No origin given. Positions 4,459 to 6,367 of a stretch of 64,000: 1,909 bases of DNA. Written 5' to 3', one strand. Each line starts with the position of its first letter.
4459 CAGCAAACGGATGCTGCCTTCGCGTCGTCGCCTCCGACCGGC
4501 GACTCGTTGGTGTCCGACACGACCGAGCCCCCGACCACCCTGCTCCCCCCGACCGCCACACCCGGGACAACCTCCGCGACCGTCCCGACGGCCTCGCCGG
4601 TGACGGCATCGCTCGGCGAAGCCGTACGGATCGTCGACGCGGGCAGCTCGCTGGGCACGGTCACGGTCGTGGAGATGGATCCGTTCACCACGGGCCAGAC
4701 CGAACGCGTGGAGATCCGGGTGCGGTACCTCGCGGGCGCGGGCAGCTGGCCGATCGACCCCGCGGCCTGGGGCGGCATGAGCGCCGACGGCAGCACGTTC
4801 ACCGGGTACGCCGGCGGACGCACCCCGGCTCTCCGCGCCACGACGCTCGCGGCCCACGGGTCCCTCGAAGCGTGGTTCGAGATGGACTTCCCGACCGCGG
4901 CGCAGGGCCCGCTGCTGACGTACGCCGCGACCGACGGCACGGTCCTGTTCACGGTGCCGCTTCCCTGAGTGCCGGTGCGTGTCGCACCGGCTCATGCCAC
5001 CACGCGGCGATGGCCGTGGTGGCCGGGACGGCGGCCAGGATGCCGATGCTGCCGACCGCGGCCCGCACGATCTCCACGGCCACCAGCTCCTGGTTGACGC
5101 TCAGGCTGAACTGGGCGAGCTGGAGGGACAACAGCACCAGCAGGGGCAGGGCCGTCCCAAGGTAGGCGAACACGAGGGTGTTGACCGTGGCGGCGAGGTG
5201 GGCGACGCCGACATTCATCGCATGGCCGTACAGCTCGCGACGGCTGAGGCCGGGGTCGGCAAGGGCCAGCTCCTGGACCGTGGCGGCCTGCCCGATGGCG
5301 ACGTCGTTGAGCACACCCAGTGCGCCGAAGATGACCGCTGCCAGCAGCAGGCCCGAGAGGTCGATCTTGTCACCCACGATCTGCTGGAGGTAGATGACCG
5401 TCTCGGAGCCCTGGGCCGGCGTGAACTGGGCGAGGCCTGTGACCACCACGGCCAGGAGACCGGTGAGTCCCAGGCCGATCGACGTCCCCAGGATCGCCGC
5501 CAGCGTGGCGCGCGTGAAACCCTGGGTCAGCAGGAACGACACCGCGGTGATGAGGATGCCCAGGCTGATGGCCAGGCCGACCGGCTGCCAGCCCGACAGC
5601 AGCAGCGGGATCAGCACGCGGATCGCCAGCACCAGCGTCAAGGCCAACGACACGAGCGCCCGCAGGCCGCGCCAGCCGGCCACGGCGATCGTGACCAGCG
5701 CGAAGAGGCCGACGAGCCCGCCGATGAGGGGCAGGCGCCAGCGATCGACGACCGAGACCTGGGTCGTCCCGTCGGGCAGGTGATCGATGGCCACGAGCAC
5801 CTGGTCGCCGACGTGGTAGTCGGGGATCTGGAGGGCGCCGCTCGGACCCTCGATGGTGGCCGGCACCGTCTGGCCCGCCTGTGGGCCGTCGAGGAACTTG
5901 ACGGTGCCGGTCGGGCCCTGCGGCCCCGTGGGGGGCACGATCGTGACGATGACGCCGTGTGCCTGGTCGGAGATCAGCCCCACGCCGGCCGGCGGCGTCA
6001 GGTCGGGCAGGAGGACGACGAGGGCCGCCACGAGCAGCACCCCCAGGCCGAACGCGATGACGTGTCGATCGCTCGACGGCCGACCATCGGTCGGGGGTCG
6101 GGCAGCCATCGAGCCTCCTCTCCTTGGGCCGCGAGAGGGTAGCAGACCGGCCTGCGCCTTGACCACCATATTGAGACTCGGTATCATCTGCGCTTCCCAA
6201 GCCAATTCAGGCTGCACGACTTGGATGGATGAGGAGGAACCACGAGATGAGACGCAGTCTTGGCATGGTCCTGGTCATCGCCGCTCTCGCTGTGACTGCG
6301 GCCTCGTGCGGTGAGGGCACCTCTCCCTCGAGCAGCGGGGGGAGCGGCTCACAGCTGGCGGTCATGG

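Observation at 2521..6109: YibE/F locus with a C-terminal extracytoplasmic domain fusion and a divergently encoded standalone copy of that domain, in an operon with uppP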

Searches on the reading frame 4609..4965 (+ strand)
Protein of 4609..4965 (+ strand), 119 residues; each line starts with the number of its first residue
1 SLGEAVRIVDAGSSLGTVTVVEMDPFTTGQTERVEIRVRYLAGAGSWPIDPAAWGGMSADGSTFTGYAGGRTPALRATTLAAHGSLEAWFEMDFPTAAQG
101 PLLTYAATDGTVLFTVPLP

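Call 6: find_homologous_proteins(query=window:4609-4965:+, max_evalue=0.001)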
Query window:4609-4965:+ (119 aa): 16 proteins with E <= 0.001 among 74 candidates.
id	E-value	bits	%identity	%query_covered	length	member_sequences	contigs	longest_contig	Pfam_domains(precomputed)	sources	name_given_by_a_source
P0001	2.7e-70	252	100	100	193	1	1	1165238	-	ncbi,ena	-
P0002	4.5e-66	238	95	100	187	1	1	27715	-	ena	-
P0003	1.4e-63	230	92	100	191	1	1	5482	-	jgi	jgi:hypothetical protein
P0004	1.3e-62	227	91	100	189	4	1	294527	-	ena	-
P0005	3.9e-62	226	89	100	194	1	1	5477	-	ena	-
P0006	8.7e-62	224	87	100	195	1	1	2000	-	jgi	jgi:hypothetical protein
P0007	1.6e-60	220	86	100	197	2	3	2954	-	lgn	-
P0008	6.7e-60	218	86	100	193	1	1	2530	-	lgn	-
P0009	7.3e-60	218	86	100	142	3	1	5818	-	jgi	jgi:hypothetical protein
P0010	7.8e-60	218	87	100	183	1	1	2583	-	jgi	jgi:hypothetical protein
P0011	2.5e-58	213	85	100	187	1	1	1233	-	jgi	jgi:hypothetical protein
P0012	2.9e-57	210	82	100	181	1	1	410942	-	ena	-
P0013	1.0e-56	208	83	100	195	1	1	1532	-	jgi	jgi:hypothetical protein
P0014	2.2e-56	207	82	100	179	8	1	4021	-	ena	-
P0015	5.4e-56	206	79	100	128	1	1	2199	-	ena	-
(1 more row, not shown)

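Call 10: find_encoding_contigs(protein=P0001, flank=8000, max_places=3)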
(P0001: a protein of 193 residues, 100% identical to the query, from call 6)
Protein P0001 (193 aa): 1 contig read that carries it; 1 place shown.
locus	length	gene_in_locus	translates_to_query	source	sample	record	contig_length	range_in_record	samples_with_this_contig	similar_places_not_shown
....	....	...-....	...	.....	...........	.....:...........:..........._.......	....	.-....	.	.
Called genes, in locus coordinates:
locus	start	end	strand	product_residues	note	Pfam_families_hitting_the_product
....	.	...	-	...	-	?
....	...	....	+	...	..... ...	-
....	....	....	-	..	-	?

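Call 22: predict_structure(alignment_id=A2)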
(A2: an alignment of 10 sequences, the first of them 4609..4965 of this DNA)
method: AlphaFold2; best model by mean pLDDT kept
length: 119 residues; sequences in the alignment: 10
mean_pLDDT: 92.9   pTM: 0.85
mean pLDDT of the five models: 92.9, 92.6, 92.4, 88.2, 82.4
residues with pLDDT >= 90: 95; 70-90: 23; 50-70: 1; < 50: 0
segments of 3 or more residues with pLDDT < 50: none
pLDDT, mean of each block of 10 residues (from residue 1): 86 91 90 96 94 95 90 95 97 96 92 92
secondary structure, 60 per line:
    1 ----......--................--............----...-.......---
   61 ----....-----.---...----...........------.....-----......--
elements in order: E5-10 E13-28 E31-42 E47-49 E54-57 E65-68 E78-80 E85-95 E102-106 E112-117

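Call 23: search_protein_representatives(alignment_id=A2)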
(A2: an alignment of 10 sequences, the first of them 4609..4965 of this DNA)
Query: 10 sequences, 126 profile positions. Proteins with E-value up to 0.001 (for the whole library): 37; up to 1e-10: 7; up to 1e-30: 2. The best 37 are listed.
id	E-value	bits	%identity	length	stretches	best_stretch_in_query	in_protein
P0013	9.3e-63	226.0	-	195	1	1-126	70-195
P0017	1.2e-51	190.1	-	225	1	2-126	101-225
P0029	3.4e-20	88.5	-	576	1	4-125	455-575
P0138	4.7e-14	68.6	-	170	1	5-125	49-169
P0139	3.3e-12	62.7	-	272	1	4-125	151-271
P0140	1.3e-11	60.7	-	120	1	8-125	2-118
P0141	8.4e-11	58.1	-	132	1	3-125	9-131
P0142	1.7e-10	57.1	-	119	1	7-124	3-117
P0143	2.9e-09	53.2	-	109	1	23-125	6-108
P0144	1.0e-08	51.4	-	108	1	21-125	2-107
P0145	2.5e-08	50.2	-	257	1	5-125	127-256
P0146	3.2e-08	49.8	-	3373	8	15-53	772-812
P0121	4.7e-08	49.3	-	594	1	5-124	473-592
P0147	1.2e-06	44.7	-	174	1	3-125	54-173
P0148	1.8e-06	44.1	-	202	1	2-124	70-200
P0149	2.3e-06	43.8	-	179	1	3-125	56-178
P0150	4.7e-06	42.8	-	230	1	4-125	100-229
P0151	8.0e-06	42.0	-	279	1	3-125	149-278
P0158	2.5e-05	40.4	-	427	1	5-125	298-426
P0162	1.0e-04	38.5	-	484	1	2-124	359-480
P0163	1.9e-04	37.6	-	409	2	4-126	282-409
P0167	5.0e-04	36.2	-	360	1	4-125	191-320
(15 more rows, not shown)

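Call 25: search_protein_families(library=pfam, proteins=[P0138, P0139, P0145, P0148, P0150, P0151, P0158, P0162, P0163, P0167], max_evalue=0.1)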
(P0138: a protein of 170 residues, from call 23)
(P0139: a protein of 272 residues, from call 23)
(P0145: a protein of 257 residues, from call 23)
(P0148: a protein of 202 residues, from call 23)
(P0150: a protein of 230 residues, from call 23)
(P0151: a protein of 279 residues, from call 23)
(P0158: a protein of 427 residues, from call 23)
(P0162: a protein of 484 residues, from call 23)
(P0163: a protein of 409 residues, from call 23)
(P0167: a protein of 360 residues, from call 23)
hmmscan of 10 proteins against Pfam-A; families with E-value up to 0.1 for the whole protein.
P0138 (170 aa): 1 family
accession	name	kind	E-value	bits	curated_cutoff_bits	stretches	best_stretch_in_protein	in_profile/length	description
PF11611.13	DUF4352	-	0.037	14.7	25.9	1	124-156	81-112/122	Domain of unknown function (DUF4352)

P0139 (272 aa): 1 family
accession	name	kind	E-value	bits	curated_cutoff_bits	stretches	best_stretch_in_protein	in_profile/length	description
PF07907.16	YibE_F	-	1.8e-14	54.3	27.2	1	1-59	183-241/241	YibE/F-like protein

P0145 (257 aa): 8 families
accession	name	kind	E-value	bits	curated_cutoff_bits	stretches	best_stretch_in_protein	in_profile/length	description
PF11611.13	DUF4352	-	1.7e-08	35.3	25.9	1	148-243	13-112/122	Domain of unknown function (DUF4352)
PF13248.11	Zn_ribbon_3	-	0.00015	21.6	27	1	7-26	5-24/26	zinc-ribbon domain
PF12773.13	DZR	-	0.0012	19.4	27.3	1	6-25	26-45/45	Double zinc ribbon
PF13240.11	Zn_Ribbon_1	-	0.0012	19.1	25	1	6-25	1-20/23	zinc-ribbon domain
PF24463.1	DUF7577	-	0.0012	18.9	28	1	3-25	1-23/27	Domain of unknown function (DUF7577)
PF09297.16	Zn_ribbon_NUD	-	0.0054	16.8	24.8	0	4-13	3-12/32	NADH pyrophosphatase zinc ribbon domain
PF18912.6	DZR_2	-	0.069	13.4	27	0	6-30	9-33/56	Double zinc ribbon domain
PF10571.15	UPF0547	-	0.081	13.5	29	0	7-29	3-25/26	Uncharacterised protein family UPF0547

P0148 (202 aa): 2 families
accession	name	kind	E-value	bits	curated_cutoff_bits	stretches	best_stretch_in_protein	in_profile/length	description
PF10781.14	DSRB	-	0.035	14.2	25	1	95-136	7-51/61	Dextransucrase DSRB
PF11611.13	DUF4352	-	0.061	14.1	25.9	1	132-182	54-106/122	Domain of unknown function (DUF4352)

P0150 (230 aa): 1 family
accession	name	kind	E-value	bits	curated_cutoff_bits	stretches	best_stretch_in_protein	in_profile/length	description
PF11611.13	DUF4352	-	8.1e-07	29.8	25.9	1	124-217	15-113/122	Domain of unknown function (DUF4352)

P0151 (279 aa): 2 families
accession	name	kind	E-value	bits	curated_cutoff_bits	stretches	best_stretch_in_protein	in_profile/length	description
PF11611.13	DUF4352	-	2.7e-08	34.6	25.9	1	170-265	13-112/122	Domain of unknown function (DUF4352)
PF24463.1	DUF7577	-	0.009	16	28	1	6-24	5-23/27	Domain of unknown function (DUF7577)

P0158 (427 aa): 5 families
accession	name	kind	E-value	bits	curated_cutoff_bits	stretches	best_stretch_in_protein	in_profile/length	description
PF13240.11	Zn_Ribbon_1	-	1.2e-07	31.7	25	1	6-26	1-21/23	zinc-ribbon domain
PF11611.13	DUF4352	-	2.2e-06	28.4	25.9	1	319-415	13-114/122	Domain of unknown function (DUF4352)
PF13248.11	Zn_ribbon_3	-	5.1e-05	23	27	1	7-26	5-24/26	zinc-ribbon domain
PF12773.13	DZR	-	0.00064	20.3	27.3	1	5-25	25-45/45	Double zinc ribbon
PF01783.29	Ribosomal_L32p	-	0.024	15.3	21.3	1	6-30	28-50/56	Ribosomal L32p protein family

P0162 (484 aa): 2 families
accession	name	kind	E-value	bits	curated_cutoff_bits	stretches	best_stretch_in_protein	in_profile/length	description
PF07907.16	YibE_F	-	2e-24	86.9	27.2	1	141-249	116-226/241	YibE/F-like protein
PF11611.13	DUF4352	-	0.0094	16.7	25.9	1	391-453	32-97/122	Domain of unknown function (DUF4352)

P0163 (409 aa): 4 families
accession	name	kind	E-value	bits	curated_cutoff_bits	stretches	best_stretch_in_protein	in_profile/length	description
PF13240.11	Zn_Ribbon_1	-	0.00071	19.7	25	1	19-41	1-23/23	zinc-ribbon domain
PF11611.13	DUF4352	-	0.00087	20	25.9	1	315-394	29-112/122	Domain of unknown function (DUF4352)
PF12773.13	DZR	-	0.01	16.4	27.3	1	20-38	1-19/45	Double zinc ribbon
PF13248.11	Zn_ribbon_3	-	0.047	13.6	27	1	18-41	3-26/26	zinc-ribbon domain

P0167 (360 aa): 1 family
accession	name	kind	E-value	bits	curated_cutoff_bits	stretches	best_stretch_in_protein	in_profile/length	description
PF11611.13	DUF4352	-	9.3e-05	23.2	25.9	1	237-301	39-105/122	Domain of unknown function (DUF4352)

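Call 28: fold_search(model_id=the predicted structure, library=pdb)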
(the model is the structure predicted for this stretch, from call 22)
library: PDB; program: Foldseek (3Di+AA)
matches with E <= 10: 1290; with E <= 0.001: 0
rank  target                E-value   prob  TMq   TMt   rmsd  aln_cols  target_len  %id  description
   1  3cfu_B                2.0e-03  1.00  0.66  0.59   5.3       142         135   17  Crystal structure of the yjhA protein from Bacillus subtilis. Northeast Structural Genomics Consortium target SR562 (released 2008-03-18)
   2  1lmi                  2.6e-03  1.00  0.66  0.61   4.1       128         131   12  1.5 ANGSTROM RESOLUTION CRYSTAL STRUCTURE OF A SECRETED PROTEIN FROM MYCOBACTERIUM TUBERCULOSIS-MPT63 (released 2002-12-04)
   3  4r4g                  3.0e-03  1.00  0.64  0.26   3.6       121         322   12  Crystal structure of a putative lipoprotein (ycdA) from Bacillus subtilis subsp. subtilis str. 168 at 2.62 A resolution (released 2014-09-17)
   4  3o0l_B                3.0e-02  0.99  0.42  0.45   7.1       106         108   10  Crystal structure of a Pfam DUF1425 family member (Shew_1734) from Shewanella sp. pv-4 at 1.81 a resolution (released 2010-08-04)
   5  3o0l_A                3.4e-02  0.95  0.37  0.39   8.5       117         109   11  Crystal structure of a Pfam DUF1425 family member (Shew_1734) from Shewanella sp. pv-4 at 1.81 a resolution (released 2010-08-04)
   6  7eyp_A                7.0e-02  0.15  0.16  0.19  13.7        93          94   10  Crystal structure of Pseudomonas aeruginosa ppnP (released 2022-02-09)
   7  9a4z_A                8.7e-02  1.00  0.61  0.43   4.2       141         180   11  Integrative model of YXKC-DACA by crosslinking MS and deep learning (released 2024-09-18)
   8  7eyj                  9.1e-02  0.11  0.14  0.17  14.0        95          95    9  Crystal structure of Escherichia coli ppnP (released 2022-02-09)
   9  5w1n_C                9.6e-02  0.16  0.21  0.13  15.4       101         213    7  Crystal structure of the human astrovirus 2 Oxford serotype capsid protein spike at 1.35-A resolution (released 2017-11-08)
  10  1tza_A                1.1e-01  0.90  0.45  0.42   8.2       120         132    9  X-ray structure of Northeast Structural Genomics Consortium target SoR45 (released 2004-07-27)
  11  6zlx                  1.2e-01  0.87  0.49  0.28   7.2       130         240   16  The structure of the ClpX-associated factor PDIP38 (released 2021-07-14)
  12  7eym_A                1.2e-01  0.15  0.18  0.21  14.3       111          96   14  Crystal structure of Vibrio cholerae ppnP (released 2022-02-09)
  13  7eym_B                1.2e-01  0.09  0.15  0.17  14.6       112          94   12  Crystal structure of Vibrio cholerae ppnP (released 2022-02-09)
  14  7eyl_A                1.2e-01  0.09  0.14  0.15  14.5        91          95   10  Crystal structure of Salmonella enterica ppnP (released 2022-02-09)
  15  7k8z_A                1.2e-01  0.08  0.15  0.03  16.3       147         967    9  Structure of the SARS-CoV-2 S 2P trimer in complex with the human neutralizing antibody Fab fragment, C135 (released 2020-10-21)
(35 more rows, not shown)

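Call 66: find_encoding_contigs(protein=P0138, flank=5000, max_places=2)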
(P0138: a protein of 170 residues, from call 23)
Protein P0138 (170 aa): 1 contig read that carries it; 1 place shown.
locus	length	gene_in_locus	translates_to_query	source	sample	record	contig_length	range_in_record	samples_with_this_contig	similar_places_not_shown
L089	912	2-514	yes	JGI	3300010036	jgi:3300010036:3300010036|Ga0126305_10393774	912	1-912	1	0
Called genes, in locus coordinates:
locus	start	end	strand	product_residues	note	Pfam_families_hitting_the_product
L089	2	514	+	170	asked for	?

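Call 94: fold_search(model_id=the predicted structure, library=viral)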
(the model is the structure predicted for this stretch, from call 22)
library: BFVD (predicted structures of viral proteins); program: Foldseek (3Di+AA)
matches with E <= 10: 795; with E <= 0.001: 1
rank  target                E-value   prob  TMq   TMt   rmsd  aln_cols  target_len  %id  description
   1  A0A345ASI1            6.2e-04  1.00  0.69  0.54   3.7       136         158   11  DUF4352 domain-containing protein [Paenibacillus phage C7Cdelta]
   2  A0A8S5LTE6            1.3e-03  1.00  0.70  0.33   3.1       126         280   11  DUF4352 domain-containing protein [Siphoviridae sp. ctOIB27]
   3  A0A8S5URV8            1.9e-03  1.00  0.68  0.41   4.2       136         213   10  Putative lipoprotein [Siphoviridae sp. ctg8v2]
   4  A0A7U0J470            5.3e-03  1.00  0.65  0.45   4.1       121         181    9  (no name in the UniProt tables at hand)
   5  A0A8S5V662            7.2e-03  0.98  0.35  0.29   7.0       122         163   15  Uncharacterized protein [Siphoviridae sp. ctmqu18]
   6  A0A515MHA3            1.2e-02  1.00  0.64  0.44   3.9       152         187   13  Lipoprotein [Rhodococcus phage Sleepyhead]
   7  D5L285                1.4e-02  0.96  0.40  0.17   7.0       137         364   16  Uncharacterized protein [uncultured virus]
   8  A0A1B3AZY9            1.7e-02  1.00  0.57  0.40   5.8       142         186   15  Lipoprotein [Gordonia phage Eyre]
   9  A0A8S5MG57            1.7e-02  0.99  0.51  0.32  12.5       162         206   11  DUF4352 domain-containing protein [Siphoviridae sp. ctHl62]
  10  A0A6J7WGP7            2.0e-02  0.98  0.45  0.11   8.2       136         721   11  Uncharacterized protein [uncultured Caudovirales phage]
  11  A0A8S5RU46            2.0e-02  0.89  0.38  0.28   9.0       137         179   13  (no name in the UniProt tables at hand)
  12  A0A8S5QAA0            2.3e-02  0.99  0.52  0.41   7.6       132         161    6  DUF5067 domain-containing protein [Siphoviridae sp. ctu9a31]
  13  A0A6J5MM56            2.4e-02  1.00  0.60  0.29   5.4       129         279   14  DUF4352 domain-containing protein [uncultured Caudovirales phage]
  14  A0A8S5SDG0            2.5e-02  0.99  0.49  0.21   9.9       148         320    7  DUF5067 domain-containing protein [Siphoviridae sp. ctrCv3]
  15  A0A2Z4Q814            2.7e-02  0.87  0.37  0.32   8.3       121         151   13  (no name in the UniProt tables at hand)
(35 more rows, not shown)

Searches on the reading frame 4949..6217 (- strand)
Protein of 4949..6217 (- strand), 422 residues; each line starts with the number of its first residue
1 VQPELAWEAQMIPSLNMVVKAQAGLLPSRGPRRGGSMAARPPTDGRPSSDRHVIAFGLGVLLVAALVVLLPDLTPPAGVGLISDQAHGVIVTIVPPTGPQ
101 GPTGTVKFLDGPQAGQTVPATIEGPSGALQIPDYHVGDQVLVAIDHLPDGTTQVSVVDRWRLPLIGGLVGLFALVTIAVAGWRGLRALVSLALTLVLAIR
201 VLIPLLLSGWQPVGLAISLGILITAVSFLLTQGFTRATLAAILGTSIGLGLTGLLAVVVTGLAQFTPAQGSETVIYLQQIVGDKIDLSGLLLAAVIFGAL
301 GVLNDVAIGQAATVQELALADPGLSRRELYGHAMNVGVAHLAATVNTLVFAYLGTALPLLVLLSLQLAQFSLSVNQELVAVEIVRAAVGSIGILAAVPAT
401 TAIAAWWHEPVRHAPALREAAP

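Call 3: search_protein_families(library=pfam, proteins=[window:4949-6217:-], max_evalue=0.1)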
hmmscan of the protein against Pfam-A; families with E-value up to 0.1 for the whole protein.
window:4949-6217:- (422 aa): 2 families
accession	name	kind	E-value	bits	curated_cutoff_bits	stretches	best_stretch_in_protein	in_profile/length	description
PF07907.16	YibE_F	-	7.1e-64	216.1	27.2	1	167-406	3-241/241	YibE/F-like protein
PF16640.11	Big_3_5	-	0.092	13.8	35.5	1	91-142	18-66/88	Bacterial Ig-like domain (group 3)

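Call 75: search_protein_families(library=ncbifam, proteins=[window:4949-6109:-], max_evalue=0.001)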
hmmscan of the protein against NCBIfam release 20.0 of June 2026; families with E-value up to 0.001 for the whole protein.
window:4949-6109:- (386 aa): 0 families
